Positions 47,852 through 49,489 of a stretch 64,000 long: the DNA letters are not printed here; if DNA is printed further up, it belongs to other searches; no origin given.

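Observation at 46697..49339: MgtE cytoplasmic sensor module without a pore, encoded immediately upstream of an NRAMP transporter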

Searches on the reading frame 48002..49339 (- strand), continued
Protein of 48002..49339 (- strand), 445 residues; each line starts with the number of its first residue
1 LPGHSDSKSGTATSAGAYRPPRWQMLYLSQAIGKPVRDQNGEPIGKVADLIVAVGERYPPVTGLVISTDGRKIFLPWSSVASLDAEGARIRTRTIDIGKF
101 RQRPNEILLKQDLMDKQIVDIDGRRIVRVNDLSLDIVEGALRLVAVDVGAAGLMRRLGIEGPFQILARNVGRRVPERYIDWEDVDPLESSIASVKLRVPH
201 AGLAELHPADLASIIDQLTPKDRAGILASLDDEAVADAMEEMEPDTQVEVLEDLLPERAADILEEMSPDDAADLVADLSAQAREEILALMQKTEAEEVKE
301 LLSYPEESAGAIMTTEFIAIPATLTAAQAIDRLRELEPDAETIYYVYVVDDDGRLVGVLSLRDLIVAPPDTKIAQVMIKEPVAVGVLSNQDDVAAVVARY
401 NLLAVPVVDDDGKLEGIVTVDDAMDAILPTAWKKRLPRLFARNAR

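Call 25: search_protein_representatives(protein=window:48002-49267:-)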
Query: 421 residues. Proteins with E-value up to 0.001 (for the whole library): 15058; up to 1e-10: 8179; up to 1e-30: 1767. The best 150 are listed.
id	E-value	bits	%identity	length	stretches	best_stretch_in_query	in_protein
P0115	1.4e-210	715.9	80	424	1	1-418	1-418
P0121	1.8e-119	415.9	50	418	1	1-416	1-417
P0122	8.0e-113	394.1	47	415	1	3-413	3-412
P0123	1.0e-112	393.7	48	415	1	2-418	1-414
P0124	1.2e-112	393.5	48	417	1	2-417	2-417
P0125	4.1e-112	391.7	76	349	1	103-352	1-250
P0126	1.2e-111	390.2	46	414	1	1-418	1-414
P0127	3.5e-111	388.7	47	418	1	1-416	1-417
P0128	7.6e-111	387.6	47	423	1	2-412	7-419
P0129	4.3e-110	385.1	52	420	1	1-416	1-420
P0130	5.1e-110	384.8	47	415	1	1-411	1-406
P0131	7.1e-110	384.4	47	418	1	1-414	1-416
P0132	3.0e-106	372.4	46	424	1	3-416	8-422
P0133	1.6e-104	366.8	47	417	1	1-418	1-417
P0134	2.9e-104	365.9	47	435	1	1-411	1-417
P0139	1.5e-101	357.0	48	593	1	1-406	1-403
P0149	2.7e-95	336.4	42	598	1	1-403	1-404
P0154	2.7e-94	333.0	40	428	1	1-414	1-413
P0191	2.8e-87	310.0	42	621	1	1-403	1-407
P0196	1.1e-86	308.0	36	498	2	2-410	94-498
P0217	3.3e-83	296.5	34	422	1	2-416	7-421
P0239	9.9e-80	285.1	40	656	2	167-403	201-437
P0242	1.3e-79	284.8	34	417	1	1-415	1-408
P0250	1.0e-78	281.8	40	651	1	1-407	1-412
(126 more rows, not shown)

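Call 26: search_protein_families(library=pfam, proteins=[P0139, P0149, P0191, P0250, P0239, P0121, P0154, P0217, P0242, P0196], max_evalue=0.001)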
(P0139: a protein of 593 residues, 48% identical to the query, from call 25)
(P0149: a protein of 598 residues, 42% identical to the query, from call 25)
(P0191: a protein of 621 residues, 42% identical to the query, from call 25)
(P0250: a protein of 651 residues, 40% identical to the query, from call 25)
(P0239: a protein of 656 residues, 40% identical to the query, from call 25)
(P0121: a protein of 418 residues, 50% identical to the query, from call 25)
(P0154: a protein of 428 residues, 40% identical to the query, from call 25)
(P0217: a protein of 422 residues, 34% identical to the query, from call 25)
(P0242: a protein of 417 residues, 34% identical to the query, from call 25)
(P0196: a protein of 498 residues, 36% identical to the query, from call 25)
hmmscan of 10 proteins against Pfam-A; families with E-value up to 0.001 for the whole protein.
P0139 (593 aa): 5 families
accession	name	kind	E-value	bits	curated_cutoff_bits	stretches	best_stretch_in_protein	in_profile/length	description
PF03448.22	MgtE_N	-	3.3e-23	82.6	25.9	1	180-279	2-101/102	MgtE intracellular N domain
PF01769.21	MgtE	-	1.1e-21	77.9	27.6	1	466-586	2-124/125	Divalent cation transporter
PF00571.33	CBS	-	1.2e-21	77.2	24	2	346-401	1-56/57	CBS domain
PF05239.21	PRC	-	1.9e-07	31.4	21.2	0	3-55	5-58/78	PRC-barrel domain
PF14841.11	FliG_M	-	0.00022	21.8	25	0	236-259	20-43/76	FliG middle domain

P0149 (598 aa): 5 families
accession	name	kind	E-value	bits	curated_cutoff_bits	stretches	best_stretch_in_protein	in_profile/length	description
PF03448.22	MgtE_N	-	2e-21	76.8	25.9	1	184-284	2-102/102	MgtE intracellular N domain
PF00571.33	CBS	-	7.5e-19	68.2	24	2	350-405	1-56/57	CBS domain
PF01769.21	MgtE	-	6.3e-17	62.4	27.6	1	471-591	2-124/125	Divalent cation transporter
PF05239.21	PRC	-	2.2e-09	37.7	21.2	1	1-62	3-66/78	PRC-barrel domain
PF14841.11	FliG_M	-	0.00012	22.7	25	0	239-270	19-50/76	FliG middle domain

P0191 (621 aa): 3 families
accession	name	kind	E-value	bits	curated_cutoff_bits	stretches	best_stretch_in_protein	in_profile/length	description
PF03448.22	MgtE_N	-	4.8e-26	91.7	25.9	1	186-286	1-101/102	MgtE intracellular N domain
PF00571.33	CBS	-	3e-22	79.1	24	2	353-408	1-56/57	CBS domain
PF05239.21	PRC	-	2.6e-12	47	21.2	1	1-55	3-58/78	PRC-barrel domain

P0250 (651 aa): 4 families
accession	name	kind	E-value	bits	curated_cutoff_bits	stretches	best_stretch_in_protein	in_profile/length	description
PF03448.22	MgtE_N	-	6.2e-28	97.8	25.9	1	186-286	1-101/102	MgtE intracellular N domain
PF00571.33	CBS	-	2.1e-16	60.4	24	2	361-409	8-56/57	CBS domain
PF05239.21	PRC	-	8.6e-10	38.9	21.2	1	1-66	3-69/78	PRC-barrel domain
PF14841.11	FliG_M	-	2.8e-07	31.1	25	1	189-233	2-46/76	FliG middle domain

P0239 (656 aa): 5 families
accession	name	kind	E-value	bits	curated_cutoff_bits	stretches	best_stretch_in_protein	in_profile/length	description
PF03448.22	MgtE_N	-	6.9e-26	91.2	25.9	1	216-314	1-99/102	MgtE intracellular N domain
PF00571.33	CBS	-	1.8e-18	67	24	2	385-438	3-56/57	CBS domain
PF01769.21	MgtE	-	4e-09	37.2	27.6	1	525-645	1-124/125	Divalent cation transporter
PF05239.21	PRC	-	1e-06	29.1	21.2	0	2-65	4-66/78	PRC-barrel domain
PF14841.11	FliG_M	-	3.4e-06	27.6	25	0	260-288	19-47/76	FliG middle domain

P0121 (418 aa): 3 families
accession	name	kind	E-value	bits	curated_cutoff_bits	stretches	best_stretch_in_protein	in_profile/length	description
PF03448.22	MgtE_N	-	3.8e-29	101.7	25.9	1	183-284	1-102/102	MgtE intracellular N domain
PF00571.33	CBS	-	3.4e-18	66.1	24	2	359-404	10-55/57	CBS domain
PF05239.21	PRC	-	1.1e-07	32.2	21.2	1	2-57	4-62/78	PRC-barrel domain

P0154 (428 aa): 4 families
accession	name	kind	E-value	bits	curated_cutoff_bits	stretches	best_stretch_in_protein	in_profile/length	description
PF03448.22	MgtE_N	-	1.2e-29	103.2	25.9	1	181-282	1-102/102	MgtE intracellular N domain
PF00571.33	CBS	-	9e-21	74.4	24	2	348-402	1-55/57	CBS domain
PF14841.11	FliG_M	-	5.9e-07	30.1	25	0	215-253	9-47/76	FliG middle domain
PF05239.21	PRC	-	2.4e-05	24.7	21.2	1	3-71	5-77/78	PRC-barrel domain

P0217 (422 aa): 5 families
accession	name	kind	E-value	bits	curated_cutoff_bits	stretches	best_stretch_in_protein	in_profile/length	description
PF03448.22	MgtE_N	-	2.6e-28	99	25.9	1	187-288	1-102/102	MgtE intracellular N domain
PF00571.33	CBS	-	3.2e-13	50.2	24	1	355-408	2-55/57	CBS domain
PF05239.21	PRC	-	1.8e-08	34.7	21.2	1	6-68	3-69/78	PRC-barrel domain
PF14841.11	FliG_M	-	5.1e-07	30.3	25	0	238-269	14-45/76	FliG middle domain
PF01706.21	FliG_C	-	6.8e-05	23.5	23.3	0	184-236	24-76/108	FliG C-terminal domain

P0242 (417 aa): 4 families
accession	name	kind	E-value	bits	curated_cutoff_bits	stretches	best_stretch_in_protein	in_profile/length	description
PF03448.22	MgtE_N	-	8.5e-24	84.5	25.9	1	175-275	1-101/102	MgtE intracellular N domain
PF00571.33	CBS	-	2.4e-14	53.8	24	2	343-394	2-53/57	CBS domain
PF05239.21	PRC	-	3.7e-09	36.9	21.2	1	83-170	4-76/78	PRC-barrel domain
PF14841.11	FliG_M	-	6.1e-05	23.6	25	0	224-257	12-45/76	FliG middle domain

P0196 (498 aa): 4 families
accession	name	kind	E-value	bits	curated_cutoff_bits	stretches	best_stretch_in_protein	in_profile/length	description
PF03448.22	MgtE_N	-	1.4e-30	106.3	25.9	2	270-371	1-102/102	MgtE intracellular N domain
PF00571.33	CBS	-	4.3e-20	72.2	24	2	438-490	2-54/57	CBS domain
PF14841.11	FliG_M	-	6.3e-09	36.4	25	0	290-318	19-47/76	FliG middle domain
PF05239.21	PRC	-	2.7e-07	30.9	21.2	0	92-156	2-70/78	PRC-barrel domain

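Call 28: find_related_loci(query=A1, collection=genome_contigs, flank=5000)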
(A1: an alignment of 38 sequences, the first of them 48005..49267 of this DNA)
Query A1 (421 aa) in genome_contigs; peptide patterns used: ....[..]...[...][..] (x = any residue, [..] = any of these).
600 stretches matched a pattern (row limit reached: there are more); 598 encode a relative of the query (tblastn E <= 1e-3); the best 80 are kept; 80 distinct loci.
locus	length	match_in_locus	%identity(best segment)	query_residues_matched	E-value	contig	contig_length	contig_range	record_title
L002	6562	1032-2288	81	1-419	0e+0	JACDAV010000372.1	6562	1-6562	MAG: Chloroflexota bacterium isolate MGR_bin265 SD2897-2912_k127_8209558, whole genome shotgun sequence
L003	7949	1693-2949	79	1-419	0e+0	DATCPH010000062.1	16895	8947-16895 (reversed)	MAG TPA_asm: Candidatus Limnocylindrales bacterium isolate SMAG_U7222 k141_71194, whole genome shotgun sequence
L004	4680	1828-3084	77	1-419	0e+0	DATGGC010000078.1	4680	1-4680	MAG TPA_asm: Candidatus Limnocylindrales bacterium isolate SMAG_U9744 k141_1684898, whole genome shotgun sequence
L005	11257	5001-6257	76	1-419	0e+0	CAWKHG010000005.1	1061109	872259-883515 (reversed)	MAG: uncultured Chloroflexia bacterium isolate MFD09212.bin.2.197 genome assembly, contig: contig_5965, whole genome sho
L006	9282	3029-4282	78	1-418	0e+0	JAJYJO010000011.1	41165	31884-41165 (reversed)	MAG: Chloroflexi bacterium isolate DBS2-1.bin162 NODE_1576_length_41165_cov_2.957454, whole genome shotgun sequence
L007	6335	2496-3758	75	1-421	0e+0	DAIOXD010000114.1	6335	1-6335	MAG TPA_asm: Candidatus Limnocylindrales bacterium isolate CTOTU41422 NODE_8688_length_6335_cov_6.696019, whole genome s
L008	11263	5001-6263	74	1-421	0e+0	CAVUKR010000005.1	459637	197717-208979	MAG: uncultured Chloroflexia bacterium isolate MFD02134.bin.2.62 genome assembly, contig: contig_31213, whole genome sho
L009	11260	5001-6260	73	1-420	0e+0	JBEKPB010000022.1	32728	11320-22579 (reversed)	MAG: Candidatus Limnocylindrales bacterium isolate SPRUCE 454 SPRUCE_454_22, whole genome shotgun sequence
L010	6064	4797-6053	75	1-419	0e+0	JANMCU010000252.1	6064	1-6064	MAG: Chloroflexota bacterium isolate OTE_1_concoct_178_sub OTE_1_k141_1082717, whole genome shotgun sequence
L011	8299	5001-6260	73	1-420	0e+0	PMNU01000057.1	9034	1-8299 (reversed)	MAG: Chloroflexi bacterium isolate fen_1019 73.20110600_E2D.3_contig_3097, whole genome shotgun sequence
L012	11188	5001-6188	66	1-420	3e-178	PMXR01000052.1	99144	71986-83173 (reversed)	MAG: Chloroflexi bacterium isolate fen_1026 73.20110800_E1D.52_contig_8852, whole genome shotgun sequence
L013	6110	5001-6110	73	26-395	3e-166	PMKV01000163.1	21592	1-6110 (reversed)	MAG: Chloroflexi bacterium isolate fen_1042 73.20120600_E1D.47_contig_11926, whole genome shotgun sequence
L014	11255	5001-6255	75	1-418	5e-168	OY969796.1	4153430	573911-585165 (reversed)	MAG: uncultured Chloroflexia bacterium isolate MFD01872.bin.1.103 genome assembly, chromosome: 1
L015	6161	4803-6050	60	1-416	4e-153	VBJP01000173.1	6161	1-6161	MAG: Chloroflexi bacterium isolate CF_159 14_1009_16_40cm_scaffold_74597, whole genome shotgun sequence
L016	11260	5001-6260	82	1-420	0e+0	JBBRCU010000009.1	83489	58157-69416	MAG: Candidatus Limnocylindrales bacterium isolate Co_metawrap_2418 Cmw_2418_k141_21518241_length_83489_cov_28.9973, who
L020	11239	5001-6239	45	2-418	1e-118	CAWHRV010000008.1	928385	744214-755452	MAG: uncultured Methanobacteriaceae archaeon isolate MFD05674.bin.1.100 genome assembly, contig: contig_47161, whole gen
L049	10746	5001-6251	48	1-416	4e-101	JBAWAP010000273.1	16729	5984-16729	MAG: Anaerolineae bacterium isolate MFD04381_ilm_asm_bin11 k127_111258, whole genome shotgun sequence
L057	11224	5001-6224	43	1-403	6e-97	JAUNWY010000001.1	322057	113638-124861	MAG: Eggerthella sp. isolate S9M_St_61 NODE_3_length_322057_cov_42.603801, whole genome shotgun sequence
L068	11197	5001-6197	42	2-405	2e-94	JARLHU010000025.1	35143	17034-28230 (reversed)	MAG: Desulfosporosinus sp. isolate MAG_BO167 MetaBAT2_Bin_167_sub_Oxic_k141_201725, whole genome shotgun sequence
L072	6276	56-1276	40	1-403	4e-94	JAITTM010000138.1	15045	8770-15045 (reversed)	MAG: Coriobacteriales bacterium isolate Rs511_bin70 k119_2336374, whole genome shotgun sequence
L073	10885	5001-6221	39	1-403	2e-92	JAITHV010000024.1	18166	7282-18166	MAG: Coriobacteriales bacterium isolate Pc512_bin90 k119_2306217, whole genome shotgun sequence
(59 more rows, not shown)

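Call 36: search_protein_families(library=pfam, proteins=[L073:5001-6845:+, L072:56-1918:+, L057:5001-6347:+, L073:6863-8197:+, L020:5001-6239:+], max_evalue=0.01)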
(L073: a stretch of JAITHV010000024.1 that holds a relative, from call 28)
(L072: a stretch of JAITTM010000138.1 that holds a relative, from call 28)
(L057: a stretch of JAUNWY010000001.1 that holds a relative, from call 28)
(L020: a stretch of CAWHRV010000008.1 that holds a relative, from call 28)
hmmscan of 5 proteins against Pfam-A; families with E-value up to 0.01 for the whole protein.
L073:5001-6845:+ (615 aa): 5 families
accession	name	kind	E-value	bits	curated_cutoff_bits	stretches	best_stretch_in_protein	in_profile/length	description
PF03448.22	MgtE_N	-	1.8e-29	102.7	25.9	1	186-286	1-101/102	MgtE intracellular N domain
PF00571.33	CBS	-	3.8e-21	75.6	24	2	355-408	3-56/57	CBS domain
PF05239.21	PRC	-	1.1e-09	38.6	21.2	1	2-55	4-58/78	PRC-barrel domain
PF14841.11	FliG_M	-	1.2e-08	35.5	25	1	189-238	2-51/76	FliG middle domain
PF05198.21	IF3_N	-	0.0055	17.3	26.9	0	386-411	11-36/70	Translation initiation factor IF-3, N-terminal domain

L072:56-1918:+ (621 aa): 4 families
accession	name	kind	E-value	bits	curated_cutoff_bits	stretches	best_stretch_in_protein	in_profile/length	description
PF03448.22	MgtE_N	-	1.8e-29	102.7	25.9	1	186-286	1-101/102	MgtE intracellular N domain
PF00571.33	CBS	-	1.3e-16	61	24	2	354-408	2-56/57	CBS domain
PF05239.21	PRC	-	6.4e-12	45.7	21.2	1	2-73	4-76/78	PRC-barrel domain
PF14841.11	FliG_M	-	3.9e-08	33.8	25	1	189-233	2-46/76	FliG middle domain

L057:5001-6347:+ (449 aa): 5 families
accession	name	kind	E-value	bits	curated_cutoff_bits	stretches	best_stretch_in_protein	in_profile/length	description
PF03448.22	MgtE_N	-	1.1e-30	106.6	25.9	1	187-288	1-102/102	MgtE intracellular N domain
PF00571.33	CBS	-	3.9e-15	56.3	24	2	355-409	2-56/57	CBS domain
PF05239.21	PRC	-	1.1e-11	45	21.2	1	2-59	4-63/78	PRC-barrel domain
PF14841.11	FliG_M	-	1.4e-07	32.1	25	0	190-232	2-44/76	FliG middle domain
PF14842.11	FliG_N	-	0.0041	18.1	25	0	192-223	8-39/104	FliG N-terminal domain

L073:6863-8197:+ (445 aa): 1 family
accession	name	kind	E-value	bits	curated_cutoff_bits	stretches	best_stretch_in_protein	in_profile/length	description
PF01566.24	Nramp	-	7.4e-83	279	29.8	1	66-415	2-356/357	Natural resistance-associated macrophage protein-like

L020:5001-6239:+ (413 aa): 4 families
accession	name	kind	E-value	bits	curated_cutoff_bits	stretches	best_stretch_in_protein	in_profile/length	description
PF03448.22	MgtE_N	-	1.1e-29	103.4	25.9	1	177-278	1-102/102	MgtE intracellular N domain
PF00571.33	CBS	-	2.8e-14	53.6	24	2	344-398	1-55/57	CBS domain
PF05239.21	PRC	-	7.1e-10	39.2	21.2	1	1-58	4-63/78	PRC-barrel domain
PF14841.11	FliG_M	-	3.3e-05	24.5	25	1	220-258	6-44/76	FliG middle domain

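Call 51: predict_structure(alignment_id=A1)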
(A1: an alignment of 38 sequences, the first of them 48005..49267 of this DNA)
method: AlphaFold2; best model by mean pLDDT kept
length: 421 residues; sequences in the alignment: 38
mean_pLDDT: 88.1   pTM: 0.59
mean pLDDT of the five models: 88.1, 88.0, 87.5, 87.1, 86.6
residues with pLDDT >= 90: 292; 70-90: 81; 50-70: 31; < 50: 17
segments of 3 or more residues with pLDDT < 50: 163-174, 417-421
pLDDT, mean of each block of 10 residues (from residue 1): 96 93 95 92 91 93 87 74 91 66 88 94 93 90 89 85 43 56 89 84 90 94 93 97 95 96 97 96 95 95 96 81 96 96 97 96 97 94 98 94 71 49 35
secondary structure, 60 per line:
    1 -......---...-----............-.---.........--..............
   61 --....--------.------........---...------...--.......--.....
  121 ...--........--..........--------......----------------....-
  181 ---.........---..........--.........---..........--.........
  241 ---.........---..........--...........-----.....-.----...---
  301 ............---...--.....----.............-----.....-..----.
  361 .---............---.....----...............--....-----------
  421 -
elements in order: H4-7 E11-13 E19-30 E36-44 E47-52 E56-60 E63-66 E82-84 H85-89 E93-95 E102-104 E107-113 E116-123 H126-133 H136-145 E154-156 H176-179 H184-192 H196-205 H208-216 H220-229 H232-240 H244-252 H256-265 H268-278 H285-288 E295-297 H302-312 E321-325 E330-336 H337-342 H349-352 H366-376 E380-384 E389-395 H396-403 H406-409

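Call 54: fold_search(model_id=the predicted structure, library=pdb)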
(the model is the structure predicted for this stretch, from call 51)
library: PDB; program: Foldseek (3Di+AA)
matches with E <= 10: 1035; with E <= 0.001: 386
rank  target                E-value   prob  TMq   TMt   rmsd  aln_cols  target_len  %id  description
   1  2zy9_A                1.0e-22  1.00  0.50  0.49   2.2       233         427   41  Improved crystal structure of magnesium transporter MgtE (released 2009-12-01)
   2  2yvy                  1.6e-22  1.00  0.51  0.85   2.0       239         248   40  Crystal structure of magnesium transporter MgtE cytosolic domain, Mg2+ bound form (released 2007-09-04)
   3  2oux_B                1.7e-22  1.00  0.51  0.81   2.3       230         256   43  Crystal structure of the soluble part of a magnesium transporter (released 2007-03-20)
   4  5x9g_C                3.0e-22  1.00  0.51  0.85   2.4       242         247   40  Crystal structure of the cytosolic domain of the Mg2+ channel MgtE in complex with ATP (released 2017-08-16)
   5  5x9h_B                7.8e-22  1.00  0.50  0.49   2.1       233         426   41  Crystal structure of the Mg2+ channel MgtE in complex with ATP (released 2017-08-16)
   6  8gpv                  1.4e-21  1.00  0.53  0.85   2.4       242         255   29  Cytoplasmic domain structure of the MgtE Mg2+ channel from Clostridiales bacterium (released 2023-04-19)
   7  2oux_A                1.4e-21  1.00  0.50  0.80   2.4       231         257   43  Crystal structure of the soluble part of a magnesium transporter (released 2007-03-20)
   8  2yvx_A                1.4e-21  1.00  0.52  0.50   2.0       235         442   40  Crystal structure of magnesium transporter MgtE (released 2007-09-04)
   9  2zy9_B                1.1e-20  1.00  0.50  0.49   2.1       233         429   41  Improved crystal structure of magnesium transporter MgtE (released 2009-12-01)
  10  8gps                  2.5e-19  1.00  0.50  0.90   1.9       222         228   27  Cytoplasmic domain structure of the MgtE Mg2+ channel from Chryseobacterium hispalense (released 2023-04-19)
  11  3kxr                  2.9e-11  1.00  0.33  0.74   4.4       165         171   21  Structure of the cystathionine beta-synthase pair domain of the putative Mg2+ transporter SO5017 from Shewanella oneiden (released 2009-12-15)
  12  2ef7_A                5.9e-09  1.00  0.25  0.76   2.2       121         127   25  Crystal structure of ST2348, a hypothetical protein with CBS domains from Sulfolobus tokodaii strain7 (released 2007-08-21)
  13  4gqy_B                8.6e-09  1.00  0.25  0.73   3.5       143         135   25  Crystal structure of CBSX2 in complex with AMP (released 2013-07-24)
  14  4gqw                  1.1e-08  1.00  0.25  0.75   3.0       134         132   27  Crystal structure of CBS-pair protein, CBSX1 (loop deletion) from Arabidopsis thaliana (released 2013-01-16)
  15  3kpb_A                1.1e-08  1.00  0.25  0.79   2.6       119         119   25  Crystal Structure of the CBS domain pair of protein MJ0100 in complex with 5 -methylthioadenosine and S-adenosyl-L-met (released 2010-01-12)
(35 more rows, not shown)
